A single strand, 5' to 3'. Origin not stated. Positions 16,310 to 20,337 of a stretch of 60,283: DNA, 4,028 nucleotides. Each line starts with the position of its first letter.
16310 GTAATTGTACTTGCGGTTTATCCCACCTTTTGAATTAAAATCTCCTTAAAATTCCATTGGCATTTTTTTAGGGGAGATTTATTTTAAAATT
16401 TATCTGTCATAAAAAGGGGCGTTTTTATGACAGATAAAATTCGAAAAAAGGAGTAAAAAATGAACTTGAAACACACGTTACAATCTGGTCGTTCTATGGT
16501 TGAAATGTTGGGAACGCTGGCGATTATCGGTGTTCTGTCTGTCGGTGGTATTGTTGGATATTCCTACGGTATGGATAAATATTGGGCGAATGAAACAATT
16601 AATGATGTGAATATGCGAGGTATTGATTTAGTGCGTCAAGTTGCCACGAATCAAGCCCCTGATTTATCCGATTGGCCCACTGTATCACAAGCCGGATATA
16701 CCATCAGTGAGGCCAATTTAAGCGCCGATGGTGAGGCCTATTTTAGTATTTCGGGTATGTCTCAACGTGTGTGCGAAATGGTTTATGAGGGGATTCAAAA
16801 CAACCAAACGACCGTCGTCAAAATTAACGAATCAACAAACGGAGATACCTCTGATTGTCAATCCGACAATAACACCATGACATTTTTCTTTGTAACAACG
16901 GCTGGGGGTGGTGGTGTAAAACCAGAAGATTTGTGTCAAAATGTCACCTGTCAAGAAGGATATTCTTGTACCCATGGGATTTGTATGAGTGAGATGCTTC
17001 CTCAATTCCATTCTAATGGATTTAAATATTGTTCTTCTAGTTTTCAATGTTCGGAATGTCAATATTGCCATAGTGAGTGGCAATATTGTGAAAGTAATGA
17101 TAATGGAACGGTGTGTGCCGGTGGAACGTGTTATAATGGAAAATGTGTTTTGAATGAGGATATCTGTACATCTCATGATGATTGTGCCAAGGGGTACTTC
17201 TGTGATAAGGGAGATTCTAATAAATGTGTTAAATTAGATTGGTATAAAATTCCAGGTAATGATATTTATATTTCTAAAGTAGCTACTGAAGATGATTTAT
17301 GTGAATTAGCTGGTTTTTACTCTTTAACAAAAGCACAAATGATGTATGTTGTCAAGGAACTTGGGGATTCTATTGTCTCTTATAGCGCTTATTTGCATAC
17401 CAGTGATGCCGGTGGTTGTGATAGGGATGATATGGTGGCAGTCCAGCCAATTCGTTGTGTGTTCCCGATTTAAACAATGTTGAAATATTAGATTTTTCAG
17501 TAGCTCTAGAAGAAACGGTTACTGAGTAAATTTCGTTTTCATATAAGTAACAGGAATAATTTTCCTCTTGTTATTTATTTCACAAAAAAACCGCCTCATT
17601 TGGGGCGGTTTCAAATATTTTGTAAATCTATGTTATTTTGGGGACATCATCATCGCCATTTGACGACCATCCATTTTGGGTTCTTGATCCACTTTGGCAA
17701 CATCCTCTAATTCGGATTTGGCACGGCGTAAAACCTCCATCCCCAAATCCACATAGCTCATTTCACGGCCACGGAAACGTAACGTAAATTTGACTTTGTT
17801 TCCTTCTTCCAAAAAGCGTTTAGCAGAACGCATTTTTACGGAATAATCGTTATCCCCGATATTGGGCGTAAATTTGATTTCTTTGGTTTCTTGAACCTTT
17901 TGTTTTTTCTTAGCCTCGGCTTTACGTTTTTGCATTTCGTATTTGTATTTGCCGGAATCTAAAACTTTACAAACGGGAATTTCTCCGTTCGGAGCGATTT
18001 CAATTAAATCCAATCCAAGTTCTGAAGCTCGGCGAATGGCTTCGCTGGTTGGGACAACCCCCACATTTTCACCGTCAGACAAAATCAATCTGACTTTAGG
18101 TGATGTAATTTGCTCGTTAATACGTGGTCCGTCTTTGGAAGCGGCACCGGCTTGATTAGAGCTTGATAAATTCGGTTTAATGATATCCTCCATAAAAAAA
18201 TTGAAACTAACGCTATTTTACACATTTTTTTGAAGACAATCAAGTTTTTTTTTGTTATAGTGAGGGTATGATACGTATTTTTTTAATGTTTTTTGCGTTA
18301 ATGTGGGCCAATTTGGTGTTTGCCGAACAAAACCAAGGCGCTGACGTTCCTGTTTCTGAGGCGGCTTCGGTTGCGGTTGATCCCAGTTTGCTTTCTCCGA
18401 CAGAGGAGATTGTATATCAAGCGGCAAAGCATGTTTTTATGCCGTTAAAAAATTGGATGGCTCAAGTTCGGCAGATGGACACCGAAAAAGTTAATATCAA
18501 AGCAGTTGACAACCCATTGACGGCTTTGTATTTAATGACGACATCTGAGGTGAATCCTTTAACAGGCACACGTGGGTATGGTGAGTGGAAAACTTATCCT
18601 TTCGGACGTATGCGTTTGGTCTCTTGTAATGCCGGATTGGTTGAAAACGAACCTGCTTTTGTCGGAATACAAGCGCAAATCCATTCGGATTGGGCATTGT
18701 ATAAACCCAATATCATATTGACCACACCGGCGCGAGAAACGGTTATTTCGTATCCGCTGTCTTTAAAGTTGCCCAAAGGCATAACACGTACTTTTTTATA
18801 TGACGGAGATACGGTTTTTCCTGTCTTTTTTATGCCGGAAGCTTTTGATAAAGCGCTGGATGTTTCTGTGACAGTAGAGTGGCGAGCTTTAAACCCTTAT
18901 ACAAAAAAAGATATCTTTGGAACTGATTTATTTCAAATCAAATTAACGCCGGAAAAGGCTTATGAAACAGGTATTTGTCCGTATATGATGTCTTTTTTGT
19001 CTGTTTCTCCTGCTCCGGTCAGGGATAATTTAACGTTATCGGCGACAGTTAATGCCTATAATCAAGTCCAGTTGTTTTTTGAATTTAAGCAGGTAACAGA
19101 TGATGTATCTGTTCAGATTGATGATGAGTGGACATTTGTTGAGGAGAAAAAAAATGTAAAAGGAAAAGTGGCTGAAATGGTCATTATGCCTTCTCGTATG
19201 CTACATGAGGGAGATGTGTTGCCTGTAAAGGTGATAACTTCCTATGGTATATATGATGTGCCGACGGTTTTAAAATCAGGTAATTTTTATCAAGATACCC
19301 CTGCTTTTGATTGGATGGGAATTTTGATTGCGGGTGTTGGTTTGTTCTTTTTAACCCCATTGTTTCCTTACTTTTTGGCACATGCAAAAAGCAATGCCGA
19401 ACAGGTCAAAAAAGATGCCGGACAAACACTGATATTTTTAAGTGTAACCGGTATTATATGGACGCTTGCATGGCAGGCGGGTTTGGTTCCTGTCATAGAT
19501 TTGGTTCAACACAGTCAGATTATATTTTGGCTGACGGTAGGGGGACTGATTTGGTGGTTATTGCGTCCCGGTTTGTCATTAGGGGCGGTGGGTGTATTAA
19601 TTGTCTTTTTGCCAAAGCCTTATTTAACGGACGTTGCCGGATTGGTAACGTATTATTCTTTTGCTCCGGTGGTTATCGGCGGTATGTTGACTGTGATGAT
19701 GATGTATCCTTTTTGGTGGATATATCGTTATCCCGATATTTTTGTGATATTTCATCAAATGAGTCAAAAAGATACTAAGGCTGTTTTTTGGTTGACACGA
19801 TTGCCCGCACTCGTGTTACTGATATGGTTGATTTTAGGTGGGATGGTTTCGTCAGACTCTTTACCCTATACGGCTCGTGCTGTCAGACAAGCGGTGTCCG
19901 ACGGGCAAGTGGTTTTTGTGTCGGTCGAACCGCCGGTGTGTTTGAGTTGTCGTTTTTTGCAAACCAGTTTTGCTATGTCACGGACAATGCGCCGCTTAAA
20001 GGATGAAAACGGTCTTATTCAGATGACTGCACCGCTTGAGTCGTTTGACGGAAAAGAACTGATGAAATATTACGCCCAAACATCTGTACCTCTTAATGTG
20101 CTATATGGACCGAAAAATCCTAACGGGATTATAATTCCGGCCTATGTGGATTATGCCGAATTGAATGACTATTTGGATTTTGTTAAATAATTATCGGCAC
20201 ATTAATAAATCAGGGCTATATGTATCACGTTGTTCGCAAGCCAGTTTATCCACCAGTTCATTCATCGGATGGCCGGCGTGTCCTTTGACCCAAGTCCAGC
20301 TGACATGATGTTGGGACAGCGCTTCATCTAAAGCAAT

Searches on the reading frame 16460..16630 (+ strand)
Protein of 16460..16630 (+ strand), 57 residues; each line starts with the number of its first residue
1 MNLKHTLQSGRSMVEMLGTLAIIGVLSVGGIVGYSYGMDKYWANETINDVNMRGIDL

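Call 76: find_related_loci(query=window:16460-16630:+, collection=metagenome_contigs, flank=10000)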
Query window:16460-16630:+ (57 aa) in metagenome_contigs; peptide patterns used: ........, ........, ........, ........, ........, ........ (x = any residue, [..] = any of these).
600 stretches matched a pattern (row limit reached: there are more); 226 encode a relative of the query (tblastn E <= 1e-3); the best 80 are kept; 78 distinct loci.
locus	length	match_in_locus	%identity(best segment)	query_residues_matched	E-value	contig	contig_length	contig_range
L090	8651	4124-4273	90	1-50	1e-25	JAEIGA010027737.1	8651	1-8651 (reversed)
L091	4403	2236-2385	82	8-57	3e-25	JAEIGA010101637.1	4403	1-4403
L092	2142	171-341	74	1-57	2e-24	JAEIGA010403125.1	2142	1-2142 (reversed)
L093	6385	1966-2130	75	1-57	2e-23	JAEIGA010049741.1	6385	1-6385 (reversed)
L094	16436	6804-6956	75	7-57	4e-23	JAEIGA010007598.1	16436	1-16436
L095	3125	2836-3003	75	1-57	5e-23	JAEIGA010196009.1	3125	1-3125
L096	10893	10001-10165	74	1-57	6e-25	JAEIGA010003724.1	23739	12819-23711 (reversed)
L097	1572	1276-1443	68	1-57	4e-22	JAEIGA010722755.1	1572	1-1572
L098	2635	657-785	81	10-52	4e-20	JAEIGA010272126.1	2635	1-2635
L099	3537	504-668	60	2-56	2e-18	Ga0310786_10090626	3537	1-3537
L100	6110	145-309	61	1-57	5e-18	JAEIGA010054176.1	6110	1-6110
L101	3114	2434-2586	55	5-55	8e-18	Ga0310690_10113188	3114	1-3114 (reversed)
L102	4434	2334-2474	68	2-48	1e-17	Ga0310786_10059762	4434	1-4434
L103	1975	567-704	63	7-52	2e-17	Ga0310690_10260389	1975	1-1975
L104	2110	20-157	67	3-48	9e-17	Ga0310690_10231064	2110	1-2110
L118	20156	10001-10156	60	1-52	6e-16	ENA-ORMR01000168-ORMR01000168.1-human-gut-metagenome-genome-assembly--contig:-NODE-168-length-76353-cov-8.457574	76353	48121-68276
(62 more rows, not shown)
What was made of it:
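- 16460..17473 (+): Member m2, 337 aa. Leader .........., pilin-like head, Cys-rich modules and a C-terminal lectin-like end. Its 57-aa N-terminus retrieved the T4b operons (call 76).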

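Call 79: search_protein_families(library=pfam, max_evalue=0.01, proteins=[L118:1-1323:+, L118:1379-2074:+, L118:2043-3680:+, L118:3684-4973:+, L118:4918-6528:+, L118:6532-8208:+, L118:8193-9347:+, L118:9233-9925:+, L118:9959-10564:+, L118:12365-13339:+])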
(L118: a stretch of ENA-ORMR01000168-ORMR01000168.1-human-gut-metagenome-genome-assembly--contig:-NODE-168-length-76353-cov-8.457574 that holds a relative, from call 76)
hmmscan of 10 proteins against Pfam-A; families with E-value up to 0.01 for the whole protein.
L118:1-1323:+ (441 aa): 0 families

L118:1379-2074:+ (232 aa): 1 family
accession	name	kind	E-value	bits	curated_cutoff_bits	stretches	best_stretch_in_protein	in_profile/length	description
PF10671.14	TcpQ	-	1.2e-16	60.9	27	1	148-224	2-78/80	Toxin co-regulated pilus biosynthesis protein Q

L118:2043-3680:+ (546 aa): 3 families
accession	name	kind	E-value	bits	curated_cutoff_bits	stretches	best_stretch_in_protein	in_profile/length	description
PF00263.26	Secretin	-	3.8e-16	59.6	27.5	1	355-533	1-168/169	Bacterial type II and III secretion system protein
PF07655.18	Secretin_N_2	-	0.00087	20.2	23.4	1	210-257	39-88/91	Secretin N-terminal domain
PF03958.22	Secretin_N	-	0.0049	17.5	28.2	0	241-280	15-61/69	Bacterial type II/III secretion system short domain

L118:3684-4973:+ (430 aa): 1 family
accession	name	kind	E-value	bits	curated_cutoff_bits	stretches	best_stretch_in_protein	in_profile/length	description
PF06864.17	PAP_PilO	-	3.9e-11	42.9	26.7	1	39-429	3-419/419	Pilin accessory protein (PilO)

L118:4918-6528:+ (537 aa): 0 families

L118:6532-8208:+ (559 aa): 3 families
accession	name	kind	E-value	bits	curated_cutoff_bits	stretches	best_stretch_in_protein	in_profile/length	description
PF00437.27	T2SSE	-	2.6e-65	220.9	24.9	1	143-548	10-370/370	Type II/IV secretion system protein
PF25199.1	nSTAND_NTPase5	-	0.0038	17.5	34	1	295-329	45-79/145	Novel STAND NTPase 5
PF13173.12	AAA_14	-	0.0059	17.1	27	0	294-345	5-43/129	AAA domain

L118:8193-9347:+ (385 aa): 1 family
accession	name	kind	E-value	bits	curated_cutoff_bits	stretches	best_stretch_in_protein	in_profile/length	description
PF00482.28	T2SSF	-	6.2e-26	91.2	25.2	2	252-373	1-123/125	Type II secretion system (T2SS), protein F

L118:9233-9925:+ (231 aa): 2 families
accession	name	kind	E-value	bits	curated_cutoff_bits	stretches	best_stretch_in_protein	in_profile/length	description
PF05307.16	Bundlin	-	7.9e-07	29.9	22.3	1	81-183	5-106/151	Bundlin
PF08805.16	PilS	-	0.0013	19.2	22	1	89-176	8-92/138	PilS N terminal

L118:9959-10564:+ (202 aa): 2 families
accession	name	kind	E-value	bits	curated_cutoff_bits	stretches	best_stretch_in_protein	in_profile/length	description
PF08805.16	PilS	-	4.1e-17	62.9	22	1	57-195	4-133/138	PilS N terminal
PF05307.16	Bundlin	-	1.4e-13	51.7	22.3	1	54-193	6-138/151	Bundlin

L118:12365-13339:+ (325 aa): 4 families
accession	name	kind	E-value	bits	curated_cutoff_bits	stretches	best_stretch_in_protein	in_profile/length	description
PF00437.27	T2SSE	-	1.2e-28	100.2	24.9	1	95-244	120-261/370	Type II/IV secretion system protein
PF13401.12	AAA_22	-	0.0011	19.7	27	1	117-176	6-64/130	AAA domain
PF00931.28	NB-ARC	-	0.003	17.3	23.5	1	107-258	10-167/248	NB-ARC domain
PF13191.12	AAA_16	-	0.0085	17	32.6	0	112-223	19-136/167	AAA ATPase domain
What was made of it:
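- On Type IVb pilin fold (TcpA / CofA / PilS / bundlin): The operon pilins with the same signal do hit, at 4e-17 and 1e-13 (call 79).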

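Call 80: find_homologous_proteins(query=L118:2061-3680:+, max_evalue=1e-10)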
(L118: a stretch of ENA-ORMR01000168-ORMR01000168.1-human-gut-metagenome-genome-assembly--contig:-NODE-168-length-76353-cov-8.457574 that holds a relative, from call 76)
Query L118:2061-3680:+ (540 aa): 972 proteins with E <= 1e-10 among 8000 candidates; the best 120 are listed.
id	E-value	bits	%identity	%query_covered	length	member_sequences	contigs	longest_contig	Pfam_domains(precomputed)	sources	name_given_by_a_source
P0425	0.0e+0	1167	100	100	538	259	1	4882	PF00263.27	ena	-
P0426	0.0e+0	1099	93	99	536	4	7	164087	PF00263.27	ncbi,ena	-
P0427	0.0e+0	1089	92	99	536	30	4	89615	PF00263.27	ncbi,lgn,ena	-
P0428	0.0e+0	1042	87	100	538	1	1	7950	PF00263.27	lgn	-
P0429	0.0e+0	1036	88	100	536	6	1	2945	PF00263.27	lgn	-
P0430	0.0e+0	1034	88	99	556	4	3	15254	PF00263.27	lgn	-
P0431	2.2e-293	992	84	100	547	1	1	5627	PF00263.27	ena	-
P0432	2.9e-293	991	84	100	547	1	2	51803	PF00263.27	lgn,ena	-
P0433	3.0e-293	991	84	100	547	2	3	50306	PF00263.27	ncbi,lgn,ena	-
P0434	5.7e-281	951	81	99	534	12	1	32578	PF00263.27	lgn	-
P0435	1.4e-280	949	80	99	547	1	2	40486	PF00263.27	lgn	-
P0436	5.5e-277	937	79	99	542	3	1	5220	PF00263.27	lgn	-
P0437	8.1e-276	934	79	99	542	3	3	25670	PF00263.27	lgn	-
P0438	1.3e-266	903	76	99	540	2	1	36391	PF00263.27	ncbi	-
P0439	2.6e-265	899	77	99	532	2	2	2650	PF00263.27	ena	-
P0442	1.5e-262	890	74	99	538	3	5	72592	PF00263.27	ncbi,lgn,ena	-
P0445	1.1e-260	884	75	99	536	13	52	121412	PF00263.27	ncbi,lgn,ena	-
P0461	4.7e-255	865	73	99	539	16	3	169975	PF00263.27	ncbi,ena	-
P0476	1.4e-253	860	74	99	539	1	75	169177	PF00263.27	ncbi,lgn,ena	-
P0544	5.4e-249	845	70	99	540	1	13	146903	PF00263.27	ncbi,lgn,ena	-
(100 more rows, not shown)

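Call 81: list_cluster_members(proteins=[P0426, P0427, P0445, P0476, P0442, P0461, P0438, P0544])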
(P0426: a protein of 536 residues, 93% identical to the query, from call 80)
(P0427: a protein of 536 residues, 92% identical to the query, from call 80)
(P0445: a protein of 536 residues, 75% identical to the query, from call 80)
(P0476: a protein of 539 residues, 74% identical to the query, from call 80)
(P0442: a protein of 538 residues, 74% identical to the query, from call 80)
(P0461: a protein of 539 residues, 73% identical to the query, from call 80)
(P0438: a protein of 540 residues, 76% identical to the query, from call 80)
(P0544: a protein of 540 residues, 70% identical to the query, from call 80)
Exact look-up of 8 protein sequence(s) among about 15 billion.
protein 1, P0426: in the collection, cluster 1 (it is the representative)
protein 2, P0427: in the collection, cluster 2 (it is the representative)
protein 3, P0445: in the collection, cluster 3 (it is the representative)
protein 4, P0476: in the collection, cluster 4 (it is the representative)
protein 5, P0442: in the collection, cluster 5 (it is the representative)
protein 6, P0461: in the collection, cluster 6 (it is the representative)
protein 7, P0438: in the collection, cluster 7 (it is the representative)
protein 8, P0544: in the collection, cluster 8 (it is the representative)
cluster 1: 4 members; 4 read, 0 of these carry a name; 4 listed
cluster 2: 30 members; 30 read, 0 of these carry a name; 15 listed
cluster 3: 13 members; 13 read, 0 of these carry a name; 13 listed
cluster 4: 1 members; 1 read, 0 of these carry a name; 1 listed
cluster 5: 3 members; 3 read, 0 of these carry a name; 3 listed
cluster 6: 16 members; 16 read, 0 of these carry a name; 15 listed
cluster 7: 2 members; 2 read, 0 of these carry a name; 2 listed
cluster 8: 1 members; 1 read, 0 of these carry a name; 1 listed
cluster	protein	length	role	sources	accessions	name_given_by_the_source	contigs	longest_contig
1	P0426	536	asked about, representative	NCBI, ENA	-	-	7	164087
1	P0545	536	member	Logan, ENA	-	-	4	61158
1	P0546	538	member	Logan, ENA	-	-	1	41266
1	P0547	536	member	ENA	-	-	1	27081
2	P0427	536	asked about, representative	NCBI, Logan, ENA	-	-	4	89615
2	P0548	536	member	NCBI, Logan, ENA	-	-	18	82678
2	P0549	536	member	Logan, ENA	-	-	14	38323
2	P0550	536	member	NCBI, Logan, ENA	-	-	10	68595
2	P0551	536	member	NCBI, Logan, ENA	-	-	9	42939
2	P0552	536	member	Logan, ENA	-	-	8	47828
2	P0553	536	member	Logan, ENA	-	-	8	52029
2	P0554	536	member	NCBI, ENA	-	-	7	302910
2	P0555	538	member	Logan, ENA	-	-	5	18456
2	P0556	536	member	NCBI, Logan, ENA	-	-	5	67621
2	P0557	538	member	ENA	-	-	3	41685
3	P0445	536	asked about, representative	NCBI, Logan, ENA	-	-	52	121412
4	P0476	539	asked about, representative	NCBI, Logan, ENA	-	-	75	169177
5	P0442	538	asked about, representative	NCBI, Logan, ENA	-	-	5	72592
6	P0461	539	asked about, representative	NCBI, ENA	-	-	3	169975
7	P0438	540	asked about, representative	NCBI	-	-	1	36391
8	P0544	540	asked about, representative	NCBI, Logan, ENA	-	-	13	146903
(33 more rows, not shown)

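Call 82: find_encoding_contigs(protein=P0426, flank=10000, max_places=2)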
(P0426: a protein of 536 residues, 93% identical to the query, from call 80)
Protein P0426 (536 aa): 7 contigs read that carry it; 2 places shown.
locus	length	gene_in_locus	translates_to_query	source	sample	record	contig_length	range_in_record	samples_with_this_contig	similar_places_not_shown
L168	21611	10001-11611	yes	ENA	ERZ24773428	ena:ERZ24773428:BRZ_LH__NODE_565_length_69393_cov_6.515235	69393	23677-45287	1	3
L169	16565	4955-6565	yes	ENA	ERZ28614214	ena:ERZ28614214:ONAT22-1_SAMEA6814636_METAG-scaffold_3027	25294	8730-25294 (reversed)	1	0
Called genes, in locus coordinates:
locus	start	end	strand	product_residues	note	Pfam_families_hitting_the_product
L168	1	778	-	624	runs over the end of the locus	-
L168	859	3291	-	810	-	PF27097:VirB4_TrbE_N (weak), PF03135:CagE_TrbE_VirB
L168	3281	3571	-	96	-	-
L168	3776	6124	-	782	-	-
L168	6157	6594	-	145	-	PF04956:TrbC (weak)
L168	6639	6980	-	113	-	PF04956:TrbC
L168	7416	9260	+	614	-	-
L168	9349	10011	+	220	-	PF10671:TcpQ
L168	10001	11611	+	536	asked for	PF00263:Secretin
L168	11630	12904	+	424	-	PF06864:PAP_PilO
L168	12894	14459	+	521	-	-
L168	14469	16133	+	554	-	PF00437:T2SSE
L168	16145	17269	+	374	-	PF00482:T2SSF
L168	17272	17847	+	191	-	PF05307:Bundlin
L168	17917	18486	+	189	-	PF05307:Bundlin, PF08805:PilS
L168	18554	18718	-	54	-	-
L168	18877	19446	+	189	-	PF05307:Bundlin, PF08805:PilS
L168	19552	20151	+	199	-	PF05307:Bundlin, PF08805:PilS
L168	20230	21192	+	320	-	PF00437:T2SSE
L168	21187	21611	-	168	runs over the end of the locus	PF13560:HTH_31 (weak), PF01381:HTH_3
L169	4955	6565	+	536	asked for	PF00263:Secretin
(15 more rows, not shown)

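Call 89: search_protein_families(library=pfam, max_evalue=0.01, proteins=[L168:3776-6124:-])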
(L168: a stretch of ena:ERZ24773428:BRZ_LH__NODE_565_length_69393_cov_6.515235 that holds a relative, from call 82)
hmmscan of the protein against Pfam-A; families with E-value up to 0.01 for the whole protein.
L168:3776-6124:- (782 aa): 0 families

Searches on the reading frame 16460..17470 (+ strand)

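Call 4: search_protein_families(library=pfam, max_evalue=1, proteins=[window:16460-17470:+])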
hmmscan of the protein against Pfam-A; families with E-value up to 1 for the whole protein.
window:16460-17470:+ (337 aa): 1 family
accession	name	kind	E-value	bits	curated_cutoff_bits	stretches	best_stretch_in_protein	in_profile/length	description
PF07963.17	N_methyl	-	0.13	12.4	21.2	1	12-29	8-25/27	Prokaryotic N-terminal methylation motif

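Call 5: search_protein_families(library=ncbifam, max_evalue=1, proteins=[window:16460-17470:+])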
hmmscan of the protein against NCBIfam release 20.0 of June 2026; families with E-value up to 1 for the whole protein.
window:16460-17470:+ (337 aa): 2 families
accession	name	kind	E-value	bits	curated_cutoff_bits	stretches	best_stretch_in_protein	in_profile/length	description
NF011757.0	PRK15210.1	equivalog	0.041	14.1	241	1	89-164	117-189/194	fimbrial protein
TIGR02532.1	IV_pilin_GFxxxE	domain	0.1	12.5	16.3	1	12-30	5-23/24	prepilin-type N-terminal cleavage/methylation domain-containing protein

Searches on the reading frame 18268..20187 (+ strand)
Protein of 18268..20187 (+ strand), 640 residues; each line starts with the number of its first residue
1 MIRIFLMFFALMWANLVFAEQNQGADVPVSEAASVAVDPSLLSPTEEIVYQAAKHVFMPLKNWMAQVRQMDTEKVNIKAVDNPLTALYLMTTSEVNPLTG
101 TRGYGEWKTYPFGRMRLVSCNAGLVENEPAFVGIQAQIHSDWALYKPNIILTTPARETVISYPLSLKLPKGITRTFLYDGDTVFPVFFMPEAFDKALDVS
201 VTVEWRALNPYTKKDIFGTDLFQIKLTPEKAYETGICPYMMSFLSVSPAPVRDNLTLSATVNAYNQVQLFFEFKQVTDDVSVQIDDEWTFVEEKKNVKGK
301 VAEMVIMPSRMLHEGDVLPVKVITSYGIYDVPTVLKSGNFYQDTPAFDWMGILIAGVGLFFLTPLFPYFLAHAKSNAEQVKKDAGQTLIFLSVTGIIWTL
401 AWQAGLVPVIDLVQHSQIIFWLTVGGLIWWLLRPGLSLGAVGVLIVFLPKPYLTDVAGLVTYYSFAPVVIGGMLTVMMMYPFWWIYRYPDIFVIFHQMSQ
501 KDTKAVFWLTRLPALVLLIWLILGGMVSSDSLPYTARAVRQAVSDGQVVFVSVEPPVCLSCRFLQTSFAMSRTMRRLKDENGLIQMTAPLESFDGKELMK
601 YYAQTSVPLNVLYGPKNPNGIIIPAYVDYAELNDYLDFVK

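Call 15: find_encoding_contigs(protein=window:18268-20187:+, flank=10000, max_places=2)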
Protein window:18268-20187:+ (640 aa): no gene with exactly this product is on record in the collection.

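Call 74: search_protein_families(library=pfam, max_evalue=0.001, proteins=[window:18268-20187:+])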
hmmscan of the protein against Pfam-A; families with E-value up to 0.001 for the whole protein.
window:18268-20187:+ (640 aa): 0 families
